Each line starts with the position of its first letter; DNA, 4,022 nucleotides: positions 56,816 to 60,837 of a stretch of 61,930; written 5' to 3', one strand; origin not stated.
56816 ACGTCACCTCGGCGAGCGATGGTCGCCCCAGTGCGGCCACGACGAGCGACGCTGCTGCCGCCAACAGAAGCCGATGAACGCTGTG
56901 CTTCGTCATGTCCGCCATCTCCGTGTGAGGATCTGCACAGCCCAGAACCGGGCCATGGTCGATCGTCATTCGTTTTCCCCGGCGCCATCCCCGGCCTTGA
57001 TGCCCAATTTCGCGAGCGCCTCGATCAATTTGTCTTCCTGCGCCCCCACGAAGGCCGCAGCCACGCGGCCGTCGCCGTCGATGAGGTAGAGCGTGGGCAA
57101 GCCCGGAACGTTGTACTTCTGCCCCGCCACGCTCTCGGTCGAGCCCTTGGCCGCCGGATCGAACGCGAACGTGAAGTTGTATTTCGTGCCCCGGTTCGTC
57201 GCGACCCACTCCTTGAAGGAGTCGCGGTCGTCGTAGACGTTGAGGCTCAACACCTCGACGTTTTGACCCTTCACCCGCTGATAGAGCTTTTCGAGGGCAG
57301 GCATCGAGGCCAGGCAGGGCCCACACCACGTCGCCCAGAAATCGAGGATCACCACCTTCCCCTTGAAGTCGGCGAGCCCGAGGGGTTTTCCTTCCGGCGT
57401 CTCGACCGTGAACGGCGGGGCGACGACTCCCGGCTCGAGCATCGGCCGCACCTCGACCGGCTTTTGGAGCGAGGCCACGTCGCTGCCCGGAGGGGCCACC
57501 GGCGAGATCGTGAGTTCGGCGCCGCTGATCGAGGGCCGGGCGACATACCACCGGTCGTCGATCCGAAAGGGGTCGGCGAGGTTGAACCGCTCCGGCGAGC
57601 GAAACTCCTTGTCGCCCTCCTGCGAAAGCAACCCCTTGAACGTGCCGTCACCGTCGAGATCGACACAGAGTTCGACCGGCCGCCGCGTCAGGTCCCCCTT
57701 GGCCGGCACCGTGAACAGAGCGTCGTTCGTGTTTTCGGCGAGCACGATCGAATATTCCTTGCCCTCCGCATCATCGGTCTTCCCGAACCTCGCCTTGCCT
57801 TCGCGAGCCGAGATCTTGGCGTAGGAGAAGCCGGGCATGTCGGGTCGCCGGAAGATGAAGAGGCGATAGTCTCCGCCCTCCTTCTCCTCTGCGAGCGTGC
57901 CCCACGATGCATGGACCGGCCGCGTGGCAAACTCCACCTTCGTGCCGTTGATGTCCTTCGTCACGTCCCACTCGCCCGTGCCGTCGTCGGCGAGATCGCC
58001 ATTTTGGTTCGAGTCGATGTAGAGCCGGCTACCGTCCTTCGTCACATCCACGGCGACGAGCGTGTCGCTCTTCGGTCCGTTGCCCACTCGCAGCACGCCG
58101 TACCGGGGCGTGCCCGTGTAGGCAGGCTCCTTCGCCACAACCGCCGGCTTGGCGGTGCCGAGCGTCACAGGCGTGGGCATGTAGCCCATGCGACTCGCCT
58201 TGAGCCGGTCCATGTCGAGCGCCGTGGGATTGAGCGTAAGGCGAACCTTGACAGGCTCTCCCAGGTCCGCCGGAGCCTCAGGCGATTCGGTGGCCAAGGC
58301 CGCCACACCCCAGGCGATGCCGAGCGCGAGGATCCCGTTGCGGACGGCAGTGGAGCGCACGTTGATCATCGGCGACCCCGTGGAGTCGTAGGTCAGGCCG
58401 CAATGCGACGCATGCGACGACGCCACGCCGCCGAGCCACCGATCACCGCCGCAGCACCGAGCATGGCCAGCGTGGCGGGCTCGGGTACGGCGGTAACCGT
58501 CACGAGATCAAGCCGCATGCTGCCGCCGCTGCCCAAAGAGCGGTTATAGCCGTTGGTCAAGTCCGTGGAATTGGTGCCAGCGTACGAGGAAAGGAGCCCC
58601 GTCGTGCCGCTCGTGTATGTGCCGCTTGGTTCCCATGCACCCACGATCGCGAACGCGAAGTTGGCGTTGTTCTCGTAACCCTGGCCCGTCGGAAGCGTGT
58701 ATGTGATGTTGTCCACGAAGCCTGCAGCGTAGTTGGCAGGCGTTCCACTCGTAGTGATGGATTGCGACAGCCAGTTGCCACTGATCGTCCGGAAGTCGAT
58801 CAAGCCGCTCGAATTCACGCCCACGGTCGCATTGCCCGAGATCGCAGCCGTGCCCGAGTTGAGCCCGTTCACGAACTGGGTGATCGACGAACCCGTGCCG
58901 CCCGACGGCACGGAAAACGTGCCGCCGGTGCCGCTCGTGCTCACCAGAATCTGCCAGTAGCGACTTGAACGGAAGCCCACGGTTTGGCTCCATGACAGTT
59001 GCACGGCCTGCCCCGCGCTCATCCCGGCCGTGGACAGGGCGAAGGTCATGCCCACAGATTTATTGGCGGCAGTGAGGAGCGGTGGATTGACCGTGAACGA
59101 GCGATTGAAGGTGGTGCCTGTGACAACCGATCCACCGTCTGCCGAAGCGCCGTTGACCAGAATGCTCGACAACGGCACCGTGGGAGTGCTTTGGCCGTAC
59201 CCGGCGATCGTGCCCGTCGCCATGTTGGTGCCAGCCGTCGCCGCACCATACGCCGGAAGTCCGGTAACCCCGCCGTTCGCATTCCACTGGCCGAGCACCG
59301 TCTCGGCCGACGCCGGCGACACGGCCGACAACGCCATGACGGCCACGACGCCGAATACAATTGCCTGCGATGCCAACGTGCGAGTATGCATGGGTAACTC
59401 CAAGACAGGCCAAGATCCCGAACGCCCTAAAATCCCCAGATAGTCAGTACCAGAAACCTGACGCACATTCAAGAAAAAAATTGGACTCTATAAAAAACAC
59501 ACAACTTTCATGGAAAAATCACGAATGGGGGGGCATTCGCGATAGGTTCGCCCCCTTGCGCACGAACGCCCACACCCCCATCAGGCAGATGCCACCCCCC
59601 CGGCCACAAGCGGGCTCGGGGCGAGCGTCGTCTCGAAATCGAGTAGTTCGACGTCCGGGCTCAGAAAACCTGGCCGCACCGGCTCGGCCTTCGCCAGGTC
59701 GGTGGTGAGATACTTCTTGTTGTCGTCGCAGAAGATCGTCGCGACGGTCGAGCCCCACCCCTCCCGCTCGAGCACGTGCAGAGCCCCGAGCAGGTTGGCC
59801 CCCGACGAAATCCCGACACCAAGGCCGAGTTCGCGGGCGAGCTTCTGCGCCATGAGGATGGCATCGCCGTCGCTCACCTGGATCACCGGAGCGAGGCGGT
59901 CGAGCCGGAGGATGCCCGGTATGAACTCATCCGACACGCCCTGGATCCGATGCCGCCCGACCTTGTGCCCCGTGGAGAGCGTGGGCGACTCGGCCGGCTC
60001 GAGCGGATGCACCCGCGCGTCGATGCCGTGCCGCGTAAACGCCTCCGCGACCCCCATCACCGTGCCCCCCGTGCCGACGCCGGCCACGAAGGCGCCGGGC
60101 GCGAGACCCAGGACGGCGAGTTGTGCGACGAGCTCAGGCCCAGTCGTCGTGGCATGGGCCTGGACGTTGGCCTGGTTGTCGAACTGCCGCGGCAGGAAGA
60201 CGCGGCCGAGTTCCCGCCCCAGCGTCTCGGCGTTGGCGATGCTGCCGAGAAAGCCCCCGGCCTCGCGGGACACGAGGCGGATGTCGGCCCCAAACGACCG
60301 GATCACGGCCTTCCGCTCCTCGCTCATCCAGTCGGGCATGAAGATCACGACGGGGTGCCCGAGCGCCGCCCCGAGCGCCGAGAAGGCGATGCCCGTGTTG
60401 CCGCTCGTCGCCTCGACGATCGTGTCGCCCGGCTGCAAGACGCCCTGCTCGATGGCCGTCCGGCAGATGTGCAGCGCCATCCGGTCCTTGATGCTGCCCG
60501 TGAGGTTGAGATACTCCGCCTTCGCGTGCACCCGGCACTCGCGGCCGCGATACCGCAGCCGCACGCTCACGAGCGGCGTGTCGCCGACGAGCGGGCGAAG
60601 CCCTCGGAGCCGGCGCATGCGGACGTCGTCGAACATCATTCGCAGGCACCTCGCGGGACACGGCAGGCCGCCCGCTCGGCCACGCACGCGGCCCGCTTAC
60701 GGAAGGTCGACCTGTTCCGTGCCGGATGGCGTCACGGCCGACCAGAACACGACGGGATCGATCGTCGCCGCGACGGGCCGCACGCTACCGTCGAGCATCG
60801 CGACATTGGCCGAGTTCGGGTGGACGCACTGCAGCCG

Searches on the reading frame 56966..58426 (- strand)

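Call 64: search_protein_families(library=pfam, proteins=[window:56966-58426:-], max_evalue=0.0001)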
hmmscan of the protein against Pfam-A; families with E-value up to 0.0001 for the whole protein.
window:56966-58426:- (486 aa): 5 families
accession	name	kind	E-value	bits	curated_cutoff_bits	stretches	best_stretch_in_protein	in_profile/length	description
PF00578.27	AhpC-TSA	-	5.6e-22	78.4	26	1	333-457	2-123/124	AhpC/TSA family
PF08534.16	Redoxin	-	1.6e-20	73.8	26.6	1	334-464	4-137/148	Redoxin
PF13905.12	Thioredoxin_8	-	2.2e-16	60.4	27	1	356-455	1-94/94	Thioredoxin-like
PF00085.26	Thioredoxin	-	3e-13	50.1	23.5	1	357-405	19-66/103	Thioredoxin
PF13098.12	Thioredoxin_2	-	1.6e-08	35.3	27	1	355-467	4-99/104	Thioredoxin-like domain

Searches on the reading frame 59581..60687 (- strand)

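Call 64: search_protein_families(library=pfam, proteins=[window:59581-60687:-], max_evalue=0.0001)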
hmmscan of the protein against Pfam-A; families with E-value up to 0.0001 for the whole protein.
window:59581-60687:- (368 aa): 1 family
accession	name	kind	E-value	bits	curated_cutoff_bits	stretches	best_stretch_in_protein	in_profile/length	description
PF00291.31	PALP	-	9.2e-63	212.8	35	1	31-321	2-295/295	Pyridoxal-phosphate dependent enzyme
